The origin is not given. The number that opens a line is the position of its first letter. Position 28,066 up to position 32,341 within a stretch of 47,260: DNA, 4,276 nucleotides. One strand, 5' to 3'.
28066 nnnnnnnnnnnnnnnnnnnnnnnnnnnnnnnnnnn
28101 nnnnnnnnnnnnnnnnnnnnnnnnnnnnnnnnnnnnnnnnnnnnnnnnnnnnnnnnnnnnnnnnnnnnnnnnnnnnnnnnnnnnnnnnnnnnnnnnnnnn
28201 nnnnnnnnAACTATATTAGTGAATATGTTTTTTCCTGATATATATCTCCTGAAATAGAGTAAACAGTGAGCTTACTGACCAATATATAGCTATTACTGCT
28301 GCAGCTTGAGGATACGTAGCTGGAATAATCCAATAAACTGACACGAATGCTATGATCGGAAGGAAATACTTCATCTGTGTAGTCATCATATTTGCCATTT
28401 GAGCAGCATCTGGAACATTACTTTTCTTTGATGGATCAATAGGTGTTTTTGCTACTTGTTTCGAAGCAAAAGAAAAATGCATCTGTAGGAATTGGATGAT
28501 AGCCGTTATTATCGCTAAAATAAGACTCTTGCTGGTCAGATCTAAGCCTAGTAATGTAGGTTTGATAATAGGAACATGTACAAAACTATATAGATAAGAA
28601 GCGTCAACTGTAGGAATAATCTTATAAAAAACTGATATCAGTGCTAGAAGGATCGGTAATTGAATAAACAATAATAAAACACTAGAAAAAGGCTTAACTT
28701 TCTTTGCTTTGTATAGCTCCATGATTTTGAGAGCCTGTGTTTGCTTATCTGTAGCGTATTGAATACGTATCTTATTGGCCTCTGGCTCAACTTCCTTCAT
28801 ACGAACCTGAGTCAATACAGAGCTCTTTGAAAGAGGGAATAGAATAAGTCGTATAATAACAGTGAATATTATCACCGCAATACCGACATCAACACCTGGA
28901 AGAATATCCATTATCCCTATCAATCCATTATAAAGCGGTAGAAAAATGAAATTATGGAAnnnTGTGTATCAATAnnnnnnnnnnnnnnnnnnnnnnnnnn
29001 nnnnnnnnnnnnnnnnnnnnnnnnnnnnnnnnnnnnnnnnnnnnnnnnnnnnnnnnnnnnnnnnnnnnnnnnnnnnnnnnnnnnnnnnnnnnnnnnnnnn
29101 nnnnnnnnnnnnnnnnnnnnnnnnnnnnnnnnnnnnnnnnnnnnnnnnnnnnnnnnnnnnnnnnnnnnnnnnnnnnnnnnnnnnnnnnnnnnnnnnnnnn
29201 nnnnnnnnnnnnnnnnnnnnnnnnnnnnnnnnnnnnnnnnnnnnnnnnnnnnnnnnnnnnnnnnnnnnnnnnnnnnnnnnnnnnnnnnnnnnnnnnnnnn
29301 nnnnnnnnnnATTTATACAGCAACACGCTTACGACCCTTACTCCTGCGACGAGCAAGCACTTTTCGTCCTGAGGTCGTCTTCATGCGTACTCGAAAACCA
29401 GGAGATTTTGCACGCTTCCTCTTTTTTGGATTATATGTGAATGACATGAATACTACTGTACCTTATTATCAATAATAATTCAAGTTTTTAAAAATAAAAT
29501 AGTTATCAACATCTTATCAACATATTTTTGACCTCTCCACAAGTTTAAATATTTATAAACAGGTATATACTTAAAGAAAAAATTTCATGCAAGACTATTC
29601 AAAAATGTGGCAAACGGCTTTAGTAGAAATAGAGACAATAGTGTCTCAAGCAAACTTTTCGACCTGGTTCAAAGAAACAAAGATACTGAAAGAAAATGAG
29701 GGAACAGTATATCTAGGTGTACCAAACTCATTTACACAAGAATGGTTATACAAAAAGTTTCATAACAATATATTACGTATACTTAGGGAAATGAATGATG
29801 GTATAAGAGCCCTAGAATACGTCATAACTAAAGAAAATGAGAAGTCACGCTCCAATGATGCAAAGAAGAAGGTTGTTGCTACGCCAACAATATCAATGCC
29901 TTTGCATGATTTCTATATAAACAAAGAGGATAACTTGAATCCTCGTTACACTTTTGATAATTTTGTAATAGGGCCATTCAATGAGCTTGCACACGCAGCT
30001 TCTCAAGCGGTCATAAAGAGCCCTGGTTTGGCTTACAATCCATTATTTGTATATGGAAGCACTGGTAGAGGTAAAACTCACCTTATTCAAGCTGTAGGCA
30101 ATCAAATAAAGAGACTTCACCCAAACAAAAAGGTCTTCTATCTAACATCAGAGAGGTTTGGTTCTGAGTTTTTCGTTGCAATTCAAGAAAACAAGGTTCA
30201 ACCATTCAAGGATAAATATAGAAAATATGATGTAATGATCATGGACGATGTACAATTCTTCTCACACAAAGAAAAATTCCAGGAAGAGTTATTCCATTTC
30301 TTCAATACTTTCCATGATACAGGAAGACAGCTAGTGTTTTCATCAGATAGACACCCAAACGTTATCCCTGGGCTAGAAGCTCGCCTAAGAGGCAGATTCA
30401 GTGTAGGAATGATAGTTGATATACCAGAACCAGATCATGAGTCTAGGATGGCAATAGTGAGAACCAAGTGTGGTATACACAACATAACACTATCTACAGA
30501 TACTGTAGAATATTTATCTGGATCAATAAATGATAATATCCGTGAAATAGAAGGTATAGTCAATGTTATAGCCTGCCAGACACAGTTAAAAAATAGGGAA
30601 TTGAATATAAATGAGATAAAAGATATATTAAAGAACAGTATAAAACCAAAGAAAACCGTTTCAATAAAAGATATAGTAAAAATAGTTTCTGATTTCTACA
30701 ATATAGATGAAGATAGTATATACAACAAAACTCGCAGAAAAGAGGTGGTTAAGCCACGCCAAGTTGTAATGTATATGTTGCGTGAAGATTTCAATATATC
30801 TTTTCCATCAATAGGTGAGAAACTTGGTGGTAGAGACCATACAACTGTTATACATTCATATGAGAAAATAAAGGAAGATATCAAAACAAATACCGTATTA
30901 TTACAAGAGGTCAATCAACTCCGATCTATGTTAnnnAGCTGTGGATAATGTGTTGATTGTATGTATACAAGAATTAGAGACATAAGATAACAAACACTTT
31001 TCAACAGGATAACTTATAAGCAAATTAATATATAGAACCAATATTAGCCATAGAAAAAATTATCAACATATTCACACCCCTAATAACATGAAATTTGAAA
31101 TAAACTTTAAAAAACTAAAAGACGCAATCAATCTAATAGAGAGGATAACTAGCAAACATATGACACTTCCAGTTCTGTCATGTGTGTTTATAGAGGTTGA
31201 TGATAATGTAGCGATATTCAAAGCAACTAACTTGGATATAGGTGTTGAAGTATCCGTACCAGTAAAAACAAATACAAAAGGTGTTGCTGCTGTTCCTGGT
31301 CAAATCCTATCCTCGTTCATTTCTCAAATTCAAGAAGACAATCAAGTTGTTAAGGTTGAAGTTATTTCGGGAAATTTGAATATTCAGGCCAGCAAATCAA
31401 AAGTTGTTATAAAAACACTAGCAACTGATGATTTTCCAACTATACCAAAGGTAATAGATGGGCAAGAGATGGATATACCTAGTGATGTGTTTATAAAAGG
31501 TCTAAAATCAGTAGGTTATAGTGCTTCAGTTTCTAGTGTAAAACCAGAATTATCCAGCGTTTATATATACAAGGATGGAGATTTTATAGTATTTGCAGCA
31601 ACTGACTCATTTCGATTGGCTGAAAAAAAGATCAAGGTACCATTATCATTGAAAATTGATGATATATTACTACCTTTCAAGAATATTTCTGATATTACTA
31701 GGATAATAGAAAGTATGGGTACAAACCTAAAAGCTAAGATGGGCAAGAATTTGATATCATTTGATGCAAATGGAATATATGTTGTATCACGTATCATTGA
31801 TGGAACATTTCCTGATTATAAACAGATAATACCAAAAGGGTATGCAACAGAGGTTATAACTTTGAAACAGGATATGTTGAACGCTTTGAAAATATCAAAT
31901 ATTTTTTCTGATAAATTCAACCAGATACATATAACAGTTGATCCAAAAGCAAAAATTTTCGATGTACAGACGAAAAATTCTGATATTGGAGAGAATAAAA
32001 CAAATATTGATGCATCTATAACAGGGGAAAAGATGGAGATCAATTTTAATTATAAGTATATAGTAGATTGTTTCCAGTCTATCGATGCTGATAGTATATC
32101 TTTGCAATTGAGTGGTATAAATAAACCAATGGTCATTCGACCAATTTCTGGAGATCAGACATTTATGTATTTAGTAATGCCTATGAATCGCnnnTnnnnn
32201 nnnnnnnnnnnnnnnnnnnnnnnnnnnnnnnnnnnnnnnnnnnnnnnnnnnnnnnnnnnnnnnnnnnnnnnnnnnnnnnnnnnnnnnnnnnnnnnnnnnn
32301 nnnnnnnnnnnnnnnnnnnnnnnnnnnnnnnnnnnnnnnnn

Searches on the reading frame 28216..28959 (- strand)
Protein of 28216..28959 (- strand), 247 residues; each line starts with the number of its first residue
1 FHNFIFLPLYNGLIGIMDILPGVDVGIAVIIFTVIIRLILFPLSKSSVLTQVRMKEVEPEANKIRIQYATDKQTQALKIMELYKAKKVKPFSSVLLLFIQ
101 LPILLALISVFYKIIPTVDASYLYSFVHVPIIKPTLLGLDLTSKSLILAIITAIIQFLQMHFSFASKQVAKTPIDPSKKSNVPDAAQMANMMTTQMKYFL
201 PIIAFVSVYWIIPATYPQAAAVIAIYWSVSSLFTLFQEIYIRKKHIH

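Call 87: search_protein_families(library=pfam, max_evalue=1e-8, proteins=[window:28216-28959:-])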
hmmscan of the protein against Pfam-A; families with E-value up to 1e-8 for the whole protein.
window:28216-28959:- (247 aa): 1 family
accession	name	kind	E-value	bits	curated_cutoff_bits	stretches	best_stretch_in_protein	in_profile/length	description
PF02096.25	60KD_IMP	-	1.1e-32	113.7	35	1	26-243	2-163/163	60Kd inner membrane protein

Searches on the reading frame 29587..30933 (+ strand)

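Call 87: search_protein_families(library=pfam, max_evalue=1e-8, proteins=[window:29587-30933:+])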
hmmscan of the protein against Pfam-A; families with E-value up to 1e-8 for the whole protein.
window:29587-30933:+ (449 aa): 3 families
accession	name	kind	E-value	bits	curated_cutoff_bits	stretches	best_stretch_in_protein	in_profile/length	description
PF00308.24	Bac_DnaA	-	2.7e-64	216.7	23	1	117-278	1-162/162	Bacterial DnaA ATPAse domain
PF08299.17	Bac_DnaA_C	-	2.3e-25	88.8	31.5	1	360-428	1-69/69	Bacterial dnaA protein helix-turn-helix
PF11638.13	DnaA_N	-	5.4e-13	48.9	24.6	1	6-67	2-64/65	DnaA N-terminal domain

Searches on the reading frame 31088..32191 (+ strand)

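Call 87: search_protein_families(library=pfam, max_evalue=1e-8, proteins=[window:31088-32191:+])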
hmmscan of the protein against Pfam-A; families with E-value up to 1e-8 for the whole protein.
window:31088-32191:+ (368 aa): 3 families
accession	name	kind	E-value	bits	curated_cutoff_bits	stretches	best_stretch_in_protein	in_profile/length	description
PF02767.21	DNA_pol3_beta_2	-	1.1e-24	87.4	27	1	130-243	2-116/116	DNA polymerase III beta subunit, central domain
PF02768.20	DNA_pol3_beta_3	-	7.2e-20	71.4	27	1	245-366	1-120/121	DNA polymerase III beta subunit, C-terminal domain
PF00712.24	DNA_pol3_beta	-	6e-17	62.4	24.4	1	1-120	1-120/120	DNA polymerase III beta subunit, N-terminal domain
